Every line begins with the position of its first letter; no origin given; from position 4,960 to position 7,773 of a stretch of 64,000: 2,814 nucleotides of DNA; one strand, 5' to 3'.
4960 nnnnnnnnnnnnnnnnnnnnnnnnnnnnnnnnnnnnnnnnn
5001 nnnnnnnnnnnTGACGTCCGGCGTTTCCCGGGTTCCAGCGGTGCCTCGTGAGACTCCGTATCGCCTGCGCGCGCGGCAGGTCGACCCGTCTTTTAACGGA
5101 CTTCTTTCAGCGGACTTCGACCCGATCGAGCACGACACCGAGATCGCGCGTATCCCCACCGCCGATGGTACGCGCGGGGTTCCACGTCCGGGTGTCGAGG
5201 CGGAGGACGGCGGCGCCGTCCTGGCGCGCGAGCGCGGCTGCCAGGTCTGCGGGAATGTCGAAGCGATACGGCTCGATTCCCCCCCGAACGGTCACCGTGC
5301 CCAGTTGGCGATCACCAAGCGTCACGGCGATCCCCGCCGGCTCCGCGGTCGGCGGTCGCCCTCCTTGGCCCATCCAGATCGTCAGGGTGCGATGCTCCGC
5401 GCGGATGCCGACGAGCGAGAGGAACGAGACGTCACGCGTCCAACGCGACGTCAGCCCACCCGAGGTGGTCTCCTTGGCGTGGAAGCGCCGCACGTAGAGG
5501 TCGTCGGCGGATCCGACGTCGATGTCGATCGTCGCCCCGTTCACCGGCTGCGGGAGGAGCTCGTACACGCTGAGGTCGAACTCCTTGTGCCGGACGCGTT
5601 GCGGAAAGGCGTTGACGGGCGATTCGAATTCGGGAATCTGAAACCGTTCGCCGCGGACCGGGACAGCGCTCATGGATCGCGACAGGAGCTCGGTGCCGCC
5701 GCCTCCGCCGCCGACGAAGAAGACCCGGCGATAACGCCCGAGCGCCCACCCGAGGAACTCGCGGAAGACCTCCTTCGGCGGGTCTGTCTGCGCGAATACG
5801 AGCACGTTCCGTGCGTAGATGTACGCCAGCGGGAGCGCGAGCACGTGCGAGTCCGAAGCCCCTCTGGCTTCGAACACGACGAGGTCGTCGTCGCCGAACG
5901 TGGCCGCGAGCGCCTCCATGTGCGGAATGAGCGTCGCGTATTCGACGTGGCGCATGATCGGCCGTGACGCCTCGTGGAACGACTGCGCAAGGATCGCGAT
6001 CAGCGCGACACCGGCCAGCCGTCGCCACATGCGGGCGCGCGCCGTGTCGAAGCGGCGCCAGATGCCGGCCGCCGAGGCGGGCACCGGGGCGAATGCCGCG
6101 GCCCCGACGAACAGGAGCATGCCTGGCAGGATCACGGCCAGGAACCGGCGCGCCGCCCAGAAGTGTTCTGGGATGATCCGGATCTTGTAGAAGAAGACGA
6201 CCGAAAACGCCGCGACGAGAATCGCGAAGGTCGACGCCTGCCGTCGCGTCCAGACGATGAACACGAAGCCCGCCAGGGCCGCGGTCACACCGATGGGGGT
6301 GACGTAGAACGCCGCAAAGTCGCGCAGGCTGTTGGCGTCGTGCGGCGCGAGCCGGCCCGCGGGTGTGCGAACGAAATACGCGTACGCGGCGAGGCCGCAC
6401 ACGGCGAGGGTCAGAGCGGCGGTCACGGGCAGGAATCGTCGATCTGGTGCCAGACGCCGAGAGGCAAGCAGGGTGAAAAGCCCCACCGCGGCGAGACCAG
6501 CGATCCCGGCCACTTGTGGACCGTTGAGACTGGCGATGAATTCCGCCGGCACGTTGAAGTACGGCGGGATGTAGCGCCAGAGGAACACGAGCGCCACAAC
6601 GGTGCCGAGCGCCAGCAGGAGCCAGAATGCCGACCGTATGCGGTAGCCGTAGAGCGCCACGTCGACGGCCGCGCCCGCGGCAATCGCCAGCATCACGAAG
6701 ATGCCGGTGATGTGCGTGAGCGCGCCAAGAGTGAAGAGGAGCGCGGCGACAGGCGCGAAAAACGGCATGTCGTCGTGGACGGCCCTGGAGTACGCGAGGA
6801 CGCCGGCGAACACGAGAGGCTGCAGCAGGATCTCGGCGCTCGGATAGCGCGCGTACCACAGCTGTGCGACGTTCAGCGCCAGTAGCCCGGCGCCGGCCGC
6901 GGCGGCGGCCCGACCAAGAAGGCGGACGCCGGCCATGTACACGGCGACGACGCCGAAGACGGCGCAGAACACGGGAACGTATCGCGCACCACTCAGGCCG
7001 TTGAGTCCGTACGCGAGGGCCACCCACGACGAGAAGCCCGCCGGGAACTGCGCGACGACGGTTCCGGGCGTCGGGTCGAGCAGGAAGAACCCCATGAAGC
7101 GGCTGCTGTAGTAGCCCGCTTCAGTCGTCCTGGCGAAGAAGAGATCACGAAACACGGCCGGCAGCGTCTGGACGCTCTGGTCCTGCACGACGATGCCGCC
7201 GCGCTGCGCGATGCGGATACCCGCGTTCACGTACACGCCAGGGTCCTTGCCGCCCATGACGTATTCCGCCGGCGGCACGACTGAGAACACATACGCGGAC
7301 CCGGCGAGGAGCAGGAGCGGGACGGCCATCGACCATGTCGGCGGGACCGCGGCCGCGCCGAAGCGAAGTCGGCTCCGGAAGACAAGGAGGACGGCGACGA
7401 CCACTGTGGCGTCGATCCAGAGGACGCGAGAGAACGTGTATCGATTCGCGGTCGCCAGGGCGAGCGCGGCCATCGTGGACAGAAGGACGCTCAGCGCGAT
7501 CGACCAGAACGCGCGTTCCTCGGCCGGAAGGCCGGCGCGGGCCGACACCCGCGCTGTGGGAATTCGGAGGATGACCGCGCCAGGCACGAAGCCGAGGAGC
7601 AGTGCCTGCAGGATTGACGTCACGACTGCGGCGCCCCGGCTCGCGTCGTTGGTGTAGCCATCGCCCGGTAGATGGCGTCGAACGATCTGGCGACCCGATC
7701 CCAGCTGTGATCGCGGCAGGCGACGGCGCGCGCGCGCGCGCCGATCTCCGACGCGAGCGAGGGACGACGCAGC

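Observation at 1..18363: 18-kb glycan-assembly locus of five GT-C-like polytopic enzymes, five GT4s and a GtrB/DPM1-type GT2, with no canonical initiation, flippase, polymerase or export genes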

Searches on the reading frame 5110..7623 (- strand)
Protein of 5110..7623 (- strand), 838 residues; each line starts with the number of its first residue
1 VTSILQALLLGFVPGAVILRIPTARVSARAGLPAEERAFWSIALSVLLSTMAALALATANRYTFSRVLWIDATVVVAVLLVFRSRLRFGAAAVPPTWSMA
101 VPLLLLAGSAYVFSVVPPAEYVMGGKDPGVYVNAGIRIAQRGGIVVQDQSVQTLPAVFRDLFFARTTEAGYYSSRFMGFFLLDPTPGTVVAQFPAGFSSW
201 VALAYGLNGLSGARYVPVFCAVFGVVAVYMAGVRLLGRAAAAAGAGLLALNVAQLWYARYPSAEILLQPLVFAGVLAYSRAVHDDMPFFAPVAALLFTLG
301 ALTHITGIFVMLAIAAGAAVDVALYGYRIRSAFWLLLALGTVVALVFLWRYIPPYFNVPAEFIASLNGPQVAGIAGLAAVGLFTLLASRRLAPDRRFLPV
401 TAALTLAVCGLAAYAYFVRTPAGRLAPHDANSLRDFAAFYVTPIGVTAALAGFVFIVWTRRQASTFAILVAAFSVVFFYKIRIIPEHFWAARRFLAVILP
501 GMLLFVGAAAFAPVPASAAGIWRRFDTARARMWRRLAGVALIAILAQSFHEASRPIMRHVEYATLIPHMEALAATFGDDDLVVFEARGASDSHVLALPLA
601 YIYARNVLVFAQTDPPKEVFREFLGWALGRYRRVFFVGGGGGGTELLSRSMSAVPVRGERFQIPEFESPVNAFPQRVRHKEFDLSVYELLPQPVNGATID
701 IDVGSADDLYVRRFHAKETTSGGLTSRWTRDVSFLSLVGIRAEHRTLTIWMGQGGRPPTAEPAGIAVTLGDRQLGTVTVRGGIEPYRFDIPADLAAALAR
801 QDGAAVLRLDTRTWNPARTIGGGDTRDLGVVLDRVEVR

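Call 8: search_protein_families(library=pfam, proteins=[window:5110-7623:-], max_evalue=0.01)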
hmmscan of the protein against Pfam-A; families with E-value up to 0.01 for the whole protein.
window:5110-7623:- (838 aa): 0 families

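Call 10: search_protein_families(library=ncbifam, proteins=[window:5110-7623:-], max_evalue=0.01)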
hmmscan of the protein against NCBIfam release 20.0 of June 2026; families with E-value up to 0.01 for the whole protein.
window:5110-7623:- (838 aa): 0 families

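Call 11: search_solved_structures(query=window:5110-7623:-, max_evalue=1)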
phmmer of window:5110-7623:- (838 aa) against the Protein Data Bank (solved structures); distinct sequences matched with E-value up to 1: 0.

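Call 15: find_homologous_proteins(query=window:5110-7623:-, max_evalue=0.001)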
Query window:5110-7623:- (838 aa): 676 proteins with E <= 0.001 among 8000 candidates; the best 120 are listed.
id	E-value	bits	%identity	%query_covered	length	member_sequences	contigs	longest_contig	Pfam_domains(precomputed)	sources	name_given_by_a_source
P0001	0.0e+0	1826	100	100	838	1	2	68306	-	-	-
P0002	0.0e+0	1080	59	100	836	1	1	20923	PF13231.13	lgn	-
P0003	0.0e+0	1044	60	100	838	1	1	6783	-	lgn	-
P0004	0.0e+0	1036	60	99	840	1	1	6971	-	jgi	jgi:hypothetical protein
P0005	0.0e+0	1030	58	99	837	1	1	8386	-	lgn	-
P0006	0.0e+0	1014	57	100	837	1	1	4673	-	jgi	jgi:hypothetical protein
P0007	4.9e-298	1009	56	100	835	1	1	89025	-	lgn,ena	-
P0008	2.6e-296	1003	55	100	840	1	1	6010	-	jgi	jgi:hypothetical protein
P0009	6.7e-293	992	57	99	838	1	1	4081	-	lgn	-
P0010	1.5e-292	991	63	87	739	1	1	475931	PF13231.13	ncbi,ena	-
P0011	3.2e-289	980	56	100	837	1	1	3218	-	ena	-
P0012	5.4e-285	966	55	98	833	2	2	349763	-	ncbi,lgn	-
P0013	5.5e-283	959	56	100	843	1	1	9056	-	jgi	jgi:hypothetical protein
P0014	8.6e-283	959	55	99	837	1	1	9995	-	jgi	jgi:hypothetical protein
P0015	2.3e-277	941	56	100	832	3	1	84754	-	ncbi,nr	ncbi:MAG TPA: hypothetical protein VL309_04725 [Vicinamibacterales bacterium]|nr:hypothetical protei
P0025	2.8e-260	884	53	98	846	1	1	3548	PF13231.13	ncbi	-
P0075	2.4e-220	752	48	99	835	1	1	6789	PF13231.13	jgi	jgi:4-amino-4-deoxy-L-arabinose transferase-like glycosyltransferase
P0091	5.1e-216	738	45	100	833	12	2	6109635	-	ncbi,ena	-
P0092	7.7e-216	737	48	100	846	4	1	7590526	-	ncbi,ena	-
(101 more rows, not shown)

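Call 16: find_encoding_contigs(protein=P0001, flank=10000, max_places=4)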
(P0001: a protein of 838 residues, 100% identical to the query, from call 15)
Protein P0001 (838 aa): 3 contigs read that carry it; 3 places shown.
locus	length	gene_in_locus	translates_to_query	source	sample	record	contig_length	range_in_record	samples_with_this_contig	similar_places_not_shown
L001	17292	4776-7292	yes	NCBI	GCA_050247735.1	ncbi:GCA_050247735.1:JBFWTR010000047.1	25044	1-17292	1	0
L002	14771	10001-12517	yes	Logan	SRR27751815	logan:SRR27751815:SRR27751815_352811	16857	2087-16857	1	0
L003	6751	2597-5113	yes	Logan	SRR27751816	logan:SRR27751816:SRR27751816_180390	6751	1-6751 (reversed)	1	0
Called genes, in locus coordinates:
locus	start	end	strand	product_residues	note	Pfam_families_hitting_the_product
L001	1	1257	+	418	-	?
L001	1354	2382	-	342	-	PF00535:Glycos_transf_2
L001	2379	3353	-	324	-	PF00534:Glycos_transf_1, PF13692:Glyco_trans_1_4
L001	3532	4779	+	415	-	PF13477:Glyco_trans_4_2 (weak), PF13439:Glyco_transf_4, PF13579:Glyco_trans_4_4, PF00534:Glycos_transf_1, PF13692:Glyco_trans_1_4, PF13524:Glyco_trans_1_2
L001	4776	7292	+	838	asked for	-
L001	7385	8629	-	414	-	PF13439:Glyco_transf_4, PF13579:Glyco_trans_4_4, PF00534:Glycos_transf_1, PF13692:Glyco_trans_1_4, PF13524:Glyco_trans_1_2 (weak)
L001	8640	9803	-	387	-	PF13439:Glyco_transf_4, PF13579:Glyco_trans_4_4, PF00534:Glycos_transf_1, PF13692:Glyco_trans_1_4, PF13524:Glyco_trans_1_2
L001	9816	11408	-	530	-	-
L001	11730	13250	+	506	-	PF13231:PMT_2 (weak)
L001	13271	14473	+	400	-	PF20706:GT4-conflict, PF00534:Glycos_transf_1, PF13692:Glyco_trans_1_4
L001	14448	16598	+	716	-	-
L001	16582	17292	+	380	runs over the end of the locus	PF13439:Glyco_transf_4, PF13579:Glyco_trans_4_4, PF00534:Glycos_transf_1, PF20706:GT4-conflict, PF13692:Glyco_trans_1_4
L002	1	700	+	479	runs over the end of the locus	PF00534:Glycos_transf_1, PF13692:Glyco_trans_1_4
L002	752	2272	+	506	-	PF07021:MetW, PF13489:Methyltransf_23, PF08241:Methyltransf_11 (weak), PF13649:Methyltransf_25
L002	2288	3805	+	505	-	PF02366:PMT, PF13231:PMT_2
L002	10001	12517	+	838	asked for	-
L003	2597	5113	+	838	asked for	-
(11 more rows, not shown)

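Call 20: find_related_loci(query=A1, collection=genome_contigs, flank=10000)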
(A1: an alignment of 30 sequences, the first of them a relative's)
Query A1 (838 aa) in genome_contigs; peptide patterns used: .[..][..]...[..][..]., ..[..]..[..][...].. (x = any residue, [..] = any of these).
240 stretches matched a pattern; 220 encode a relative of the query (tblastn E <= 1e-3); the best 80 are kept; 80 distinct loci.
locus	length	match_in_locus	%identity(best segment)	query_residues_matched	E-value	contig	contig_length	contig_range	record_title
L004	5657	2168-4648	53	5-838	0e+0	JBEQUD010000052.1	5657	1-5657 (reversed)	MAG: Acidobacteriota bacterium isolate MAG_Dt_03 k247_1679908, whole genome shotgun sequence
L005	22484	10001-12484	49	8-838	0e+0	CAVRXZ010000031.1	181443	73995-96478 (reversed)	MAG: uncultured Acidobacteriota bacterium isolate MFD02242.bin.2.305 genome assembly, contig: contig_65983, whole genome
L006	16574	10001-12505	45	9-838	0e+0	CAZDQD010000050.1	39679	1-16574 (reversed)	MAG TPA_asm: uncultured Vicinamibacteraceae bacterium isolate SRP092796_co1_517 genome assembly, contig: k141_815223, wh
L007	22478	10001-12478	45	8-838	0e+0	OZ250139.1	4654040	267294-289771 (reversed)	MAG: Vicinamibacterales bacterium isolate 484768f3-921a-4930-8514-f507c87559ee genome assembly, chromosome: 1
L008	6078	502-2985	44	12-838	0e+0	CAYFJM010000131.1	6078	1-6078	MAG TPA_asm: uncultured Vicinamibacteraceae bacterium isolate ERP001736_co2_35 genome assembly, contig: NODE_8114_length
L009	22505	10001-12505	46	7-838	0e+0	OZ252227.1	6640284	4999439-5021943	MAG: Vicinamibacterales bacterium isolate cd9bc89c-c98a-4b3d-bcbe-5a790f0e95a9 genome assembly, chromosome: 1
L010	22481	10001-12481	45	8-838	0e+0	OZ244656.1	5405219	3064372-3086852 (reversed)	MAG: Vicinamibacterales bacterium isolate f390f8dd-e92b-4ea0-b198-bad1eda30bba genome assembly, chromosome: 1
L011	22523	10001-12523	47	5-838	0e+0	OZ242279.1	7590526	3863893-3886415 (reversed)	MAG: Vicinamibacterales bacterium isolate 66b38f76-d135-4acf-a464-9a41f6704b04 genome assembly, chromosome: 1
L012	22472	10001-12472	45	9-838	0e+0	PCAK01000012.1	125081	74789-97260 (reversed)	MAG: Acidobacteria bacterium isolate NP133 MHASMcontig_344917, whole genome shotgun sequence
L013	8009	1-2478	44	14-838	0e+0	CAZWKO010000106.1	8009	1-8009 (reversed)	MAG TPA_asm: uncultured Vicinamibacteraceae bacterium isolate SRP077602_co4_670 genome assembly, contig: NODE_17347_leng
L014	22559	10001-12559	44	1-838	0e+0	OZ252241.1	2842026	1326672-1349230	MAG: Vicinamibacterales bacterium isolate 2064dafd-9b2a-4308-b7d3-9406566bb03f genome assembly, chromosome: 1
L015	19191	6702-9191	46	1-838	0e+0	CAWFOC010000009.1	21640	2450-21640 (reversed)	MAG: uncultured Acidobacteriota bacterium isolate MFD06229.bin.2.236 genome assembly, contig: contig_55007, whole genome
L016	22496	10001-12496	45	6-838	0e+0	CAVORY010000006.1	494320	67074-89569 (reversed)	MAG: uncultured Acidobacteriota bacterium isolate MFD00032.bin.2.43 genome assembly, contig: contig_22283, whole genome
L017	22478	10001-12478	44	3-838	0e+0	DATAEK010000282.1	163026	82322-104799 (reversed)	MAG TPA_asm: Vicinamibacterales bacterium isolate SMAG_U6775 k141_4612744, whole genome shotgun sequence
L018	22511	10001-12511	44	1-838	0e+0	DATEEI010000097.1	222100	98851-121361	MAG TPA_asm: Vicinamibacterales bacterium isolate SMAG_U8729 k141_1018429, whole genome shotgun sequence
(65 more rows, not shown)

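Call 21: search_protein_families(library=pfam, alignment_id=A1, max_evalue=0.01)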
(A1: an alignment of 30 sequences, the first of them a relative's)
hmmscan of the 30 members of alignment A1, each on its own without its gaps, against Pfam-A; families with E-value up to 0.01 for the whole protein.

A. member 1, P0001 (838 aa): 0 families

B. families by the number of members that match (of 30 scanned): 1 family
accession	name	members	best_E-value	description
PF13231.12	PMT_2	7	5.2e-06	Dolichyl-phosphate-mannose-protein mannosyltransferase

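Call 33: search_protein_families(library=pfam, proteins=[L001:11730-13247:+, L001:13271-14470:+, L001:14448-16595:+, L001:16582-17292:+], max_evalue=0.1)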
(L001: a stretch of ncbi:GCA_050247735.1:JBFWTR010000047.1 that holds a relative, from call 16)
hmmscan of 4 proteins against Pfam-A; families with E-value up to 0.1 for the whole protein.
L001:11730-13247:+ (506 aa): 1 family
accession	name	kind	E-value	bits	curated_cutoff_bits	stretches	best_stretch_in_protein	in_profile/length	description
PF13231.12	PMT_2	-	5e-06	27.2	26.1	1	62-209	6-151/160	Dolichyl-phosphate-mannose-protein mannosyltransferase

L001:13271-14470:+ (400 aa): 4 families
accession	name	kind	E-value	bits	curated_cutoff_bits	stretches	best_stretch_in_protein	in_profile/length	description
PF00534.26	Glycos_transf_1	-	2.7e-25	89.3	26.4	1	219-362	14-155/172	Glycosyl transferases group 1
PF13692.12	Glyco_trans_1_4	-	1.3e-21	77.7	27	1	220-363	1-140/142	Glycosyl transferases group 1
PF20706.3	GT4-conflict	-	5.8e-08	32.6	26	1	218-341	195-323/385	Family 4 Glycosyltransferase in conflict systems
PF13524.12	Glyco_trans_1_2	-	0.027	14.9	25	1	238-336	5-87/144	Glycosyl transferase-like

L001:14448-16595:+ (716 aa): 0 families

L001:16582-17292:+ (237 aa): 4 families
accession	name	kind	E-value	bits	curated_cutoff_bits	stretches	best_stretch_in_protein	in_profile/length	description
PF13439.12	Glyco_transf_4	-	8.6e-17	62.1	28.5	1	14-172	2-169/170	Glycosyltransferase Family 4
PF13579.12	Glyco_trans_4_4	-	5e-09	37.1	29.7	1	14-168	1-158/158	Glycosyl transferase 4-like domain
PF00534.26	Glycos_transf_1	-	0.004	17.2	26.4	1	192-235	14-58/172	Glycosyl transferases group 1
PF11072.13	DUF2859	-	0.09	13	25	0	16-63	60-105/147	Protein of unknown function (DUF2859)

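Call 51: find_encoding_contigs(protein=P0007, flank=10000, max_places=2)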
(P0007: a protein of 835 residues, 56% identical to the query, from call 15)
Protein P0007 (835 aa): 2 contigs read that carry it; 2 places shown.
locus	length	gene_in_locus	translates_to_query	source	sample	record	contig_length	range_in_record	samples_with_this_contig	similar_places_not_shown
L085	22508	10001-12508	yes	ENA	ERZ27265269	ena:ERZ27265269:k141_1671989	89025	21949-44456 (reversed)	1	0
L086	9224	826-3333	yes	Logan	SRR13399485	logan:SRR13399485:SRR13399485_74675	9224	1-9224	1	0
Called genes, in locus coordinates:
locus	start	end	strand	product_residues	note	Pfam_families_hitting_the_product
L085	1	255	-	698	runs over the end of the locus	PF17191:RecG_wedge, PF00270:DEAD, PF04851:ResIII, PF13604:AAA_30 (faint), PF00271:Helicase_C, PF19833:RecG_dom3_C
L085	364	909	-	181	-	-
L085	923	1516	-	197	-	-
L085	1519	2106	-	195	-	PF04542:Sigma70_r2, PF08281:Sigma70_r4_2, PF04545:Sigma70_r4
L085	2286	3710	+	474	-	PF00534:Glycos_transf_1, PF13692:Glyco_trans_1_4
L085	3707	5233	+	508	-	PF02366:PMT, PF13231:PMT_2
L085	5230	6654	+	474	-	PF07021:MetW, PF13489:Methyltransf_23, PF13649:Methyltransf_25, PF08241:Methyltransf_11, PF08242:Methyltransf_12 (weak)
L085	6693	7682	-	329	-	PF00535:Glycos_transf_2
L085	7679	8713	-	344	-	PF20706:GT4-conflict (weak), PF00534:Glycos_transf_1, PF13692:Glyco_trans_1_4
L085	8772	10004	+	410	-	PF13579:Glyco_trans_4_4, PF13439:Glyco_transf_4, PF13477:Glyco_trans_4_2 (weak), PF20706:GT4-conflict (weak), PF00534:Glycos_transf_1, PF13692:Glyco_trans_1_4, PF13524:Glyco_trans_1_2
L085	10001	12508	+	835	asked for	-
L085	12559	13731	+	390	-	PF01075:Glyco_transf_9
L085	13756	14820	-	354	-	-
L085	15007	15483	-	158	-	PF01075:Glyco_transf_9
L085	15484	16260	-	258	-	-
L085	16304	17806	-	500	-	-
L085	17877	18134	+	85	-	-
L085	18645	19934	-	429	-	PF13439:Glyco_transf_4, PF20706:GT4-conflict, PF00534:Glycos_transf_1, PF13692:Glyco_trans_1_4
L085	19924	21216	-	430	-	PF13439:Glyco_transf_4, PF13579:Glyco_trans_4_4, PF00534:Glycos_transf_1, PF13692:Glyco_trans_1_4, PF13524:Glyco_trans_1_2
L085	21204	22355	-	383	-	PF13439:Glyco_transf_4, PF13579:Glyco_trans_4_4, PF00534:Glycos_transf_1, PF13692:Glyco_trans_1_4, PF13524:Glyco_trans_1_2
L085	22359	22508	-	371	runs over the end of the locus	PF13489:Methyltransf_23 (weak), PF08241:Methyltransf_11, PF08242:Methyltransf_12 (weak), PF13649:Methyltransf_25, PF13847:Methyltransf_31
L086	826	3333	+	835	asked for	-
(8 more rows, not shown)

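Call 52: find_encoding_contigs(protein=P0010, flank=10000, max_places=2)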
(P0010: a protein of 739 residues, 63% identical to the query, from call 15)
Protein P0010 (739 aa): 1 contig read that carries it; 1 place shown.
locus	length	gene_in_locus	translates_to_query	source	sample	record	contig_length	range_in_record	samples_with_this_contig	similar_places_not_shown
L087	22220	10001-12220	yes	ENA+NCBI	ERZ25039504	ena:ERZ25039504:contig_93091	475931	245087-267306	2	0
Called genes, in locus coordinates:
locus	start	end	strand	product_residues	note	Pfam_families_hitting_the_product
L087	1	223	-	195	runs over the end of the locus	-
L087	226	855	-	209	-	PF04542:Sigma70_r2, PF08281:Sigma70_r4_2, PF04545:Sigma70_r4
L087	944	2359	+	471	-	PF00534:Glycos_transf_1, PF13692:Glyco_trans_1_4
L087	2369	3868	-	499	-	-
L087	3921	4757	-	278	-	PF11028:TMEM260_N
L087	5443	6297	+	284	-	PF13489:Methyltransf_23, PF07021:MetW, PF08241:Methyltransf_11, PF08242:Methyltransf_12 (weak), PF13649:Methyltransf_25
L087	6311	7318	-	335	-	PF00535:Glycos_transf_2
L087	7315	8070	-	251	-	PF00534:Glycos_transf_1, PF13692:Glyco_trans_1_4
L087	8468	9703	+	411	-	PF13439:Glyco_transf_4, PF13579:Glyco_trans_4_4, PF13477:Glyco_trans_4_2 (weak), PF00534:Glycos_transf_1, PF13692:Glyco_trans_1_4, PF13524:Glyco_trans_1_2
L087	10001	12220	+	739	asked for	PF13231:PMT_2 (weak)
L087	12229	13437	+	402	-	PF01075:Glyco_transf_9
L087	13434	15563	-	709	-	PF09586:YfhO (faint)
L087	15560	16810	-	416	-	PF01075:Glyco_transf_9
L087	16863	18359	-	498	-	-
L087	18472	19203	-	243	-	PF20706:GT4-conflict, PF00534:Glycos_transf_1, PF13692:Glyco_trans_1_4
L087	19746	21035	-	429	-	PF13439:Glyco_transf_4, PF13579:Glyco_trans_4_4, PF00534:Glycos_transf_1, PF13692:Glyco_trans_1_4, PF13524:Glyco_trans_1_2 (weak)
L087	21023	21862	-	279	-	PF00534:Glycos_transf_1, PF13692:Glyco_trans_1_4, PF13524:Glyco_trans_1_2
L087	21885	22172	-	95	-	PF13439:Glyco_transf_4, PF13579:Glyco_trans_4_4 (weak)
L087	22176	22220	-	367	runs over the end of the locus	PF13489:Methyltransf_23 (weak), PF13847:Methyltransf_31 (faint), PF08241:Methyltransf_11, PF08242:Methyltransf_12 (weak), PF13649:Methyltransf_25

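Call 54: find_encoding_contigs(protein=P0092, flank=10000, max_places=1)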
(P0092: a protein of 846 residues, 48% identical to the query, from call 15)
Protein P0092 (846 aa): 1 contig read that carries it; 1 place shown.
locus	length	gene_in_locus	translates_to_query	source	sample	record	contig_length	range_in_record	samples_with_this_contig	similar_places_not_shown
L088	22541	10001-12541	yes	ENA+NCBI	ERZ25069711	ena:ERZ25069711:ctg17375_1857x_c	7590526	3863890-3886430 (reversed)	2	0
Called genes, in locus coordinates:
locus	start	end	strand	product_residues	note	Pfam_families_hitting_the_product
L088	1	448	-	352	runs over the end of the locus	PF13439:Glyco_transf_4, PF13579:Glyco_trans_4_4, PF00534:Glycos_transf_1, PF13692:Glyco_trans_1_4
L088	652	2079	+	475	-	PF13727:CoA_binding_3 (weak), PF02397:Bac_transf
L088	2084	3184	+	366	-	PF02350:Epimerase_2, PF13579:Glyco_trans_4_4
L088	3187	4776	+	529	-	-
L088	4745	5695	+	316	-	PF00535:Glycos_transf_2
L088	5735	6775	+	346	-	PF13439:Glyco_transf_4 (faint), PF20706:GT4-conflict, PF00534:Glycos_transf_1, PF13692:Glyco_trans_1_4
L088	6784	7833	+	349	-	PF00535:Glycos_transf_2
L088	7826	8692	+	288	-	PF00535:Glycos_transf_2, PF13641:Glyco_tranf_2_3 (weak)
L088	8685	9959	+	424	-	PF13439:Glyco_transf_4, PF13579:Glyco_trans_4_4, PF13477:Glyco_trans_4_2 (weak), PF00534:Glycos_transf_1, PF13692:Glyco_trans_1_4, PF13524:Glyco_trans_1_2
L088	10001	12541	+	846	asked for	-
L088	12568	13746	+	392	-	PF01075:Glyco_transf_9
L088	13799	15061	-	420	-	PF13439:Glyco_transf_4, PF13579:Glyco_trans_4_4, PF00534:Glycos_transf_1, PF13692:Glyco_trans_1_4, PF13524:Glyco_trans_1_2 (weak)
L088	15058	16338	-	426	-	PF13439:Glyco_transf_4, PF13579:Glyco_trans_4_4, PF20706:GT4-conflict (faint), PF00534:Glycos_transf_1, PF13692:Glyco_trans_1_4, PF13524:Glyco_trans_1_2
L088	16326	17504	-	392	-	PF13439:Glyco_transf_4, PF13579:Glyco_trans_4_4, PF00534:Glycos_transf_1, PF13692:Glyco_trans_1_4, PF13524:Glyco_trans_1_2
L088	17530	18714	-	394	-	PF13439:Glyco_transf_4, PF13579:Glyco_trans_4_4, PF00534:Glycos_transf_1, PF13692:Glyco_trans_1_4, PF13524:Glyco_trans_1_2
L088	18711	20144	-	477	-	-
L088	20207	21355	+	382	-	PF13439:Glyco_transf_4, PF20706:GT4-conflict, PF00534:Glycos_transf_1, PF13692:Glyco_trans_1_4, PF13524:Glyco_trans_1_2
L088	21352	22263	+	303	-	-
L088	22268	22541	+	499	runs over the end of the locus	PF01943:Polysacc_synt, PF13440:Polysacc_synt_3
